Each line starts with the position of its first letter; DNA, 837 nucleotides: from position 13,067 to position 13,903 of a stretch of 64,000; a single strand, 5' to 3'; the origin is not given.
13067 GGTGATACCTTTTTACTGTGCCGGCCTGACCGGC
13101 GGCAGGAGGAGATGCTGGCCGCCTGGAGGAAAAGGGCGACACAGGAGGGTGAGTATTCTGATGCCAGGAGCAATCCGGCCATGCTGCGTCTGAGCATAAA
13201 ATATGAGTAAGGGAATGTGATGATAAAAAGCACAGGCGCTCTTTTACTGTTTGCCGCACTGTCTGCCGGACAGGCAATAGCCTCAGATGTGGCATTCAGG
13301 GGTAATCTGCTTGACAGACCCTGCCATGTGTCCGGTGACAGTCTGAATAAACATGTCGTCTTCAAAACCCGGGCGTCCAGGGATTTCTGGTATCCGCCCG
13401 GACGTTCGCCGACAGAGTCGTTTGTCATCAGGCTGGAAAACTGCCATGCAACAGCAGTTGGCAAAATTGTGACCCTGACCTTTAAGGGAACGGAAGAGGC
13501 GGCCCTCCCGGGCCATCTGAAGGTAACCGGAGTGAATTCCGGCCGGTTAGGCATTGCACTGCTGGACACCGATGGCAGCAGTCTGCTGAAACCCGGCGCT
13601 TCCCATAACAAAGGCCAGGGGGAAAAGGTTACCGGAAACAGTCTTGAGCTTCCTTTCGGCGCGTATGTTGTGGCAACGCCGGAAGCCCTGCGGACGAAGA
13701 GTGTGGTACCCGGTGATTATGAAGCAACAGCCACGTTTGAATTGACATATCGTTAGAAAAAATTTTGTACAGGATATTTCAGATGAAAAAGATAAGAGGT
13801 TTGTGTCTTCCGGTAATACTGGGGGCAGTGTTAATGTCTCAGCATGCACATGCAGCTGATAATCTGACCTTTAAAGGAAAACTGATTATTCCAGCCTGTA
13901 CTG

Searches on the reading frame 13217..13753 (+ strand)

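Call 35: search_protein_families(library=ncbifam, proteins=[window:13217-13753:+], max_evalue=1e-10)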
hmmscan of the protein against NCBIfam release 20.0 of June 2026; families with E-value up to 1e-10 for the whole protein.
window:13217-13753:+ (179 aa): 2 families
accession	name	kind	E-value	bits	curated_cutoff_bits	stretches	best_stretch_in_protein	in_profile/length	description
NF052362.1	FimF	equivalog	7.7e-13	48.3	200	1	5-178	4-174/175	type 1 fimbrial adaptor subunit FimF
NF011738.0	PRK15191.1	equivalog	6.1e-11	42.4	238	1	11-178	12-171/172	fimbrial protein BcfF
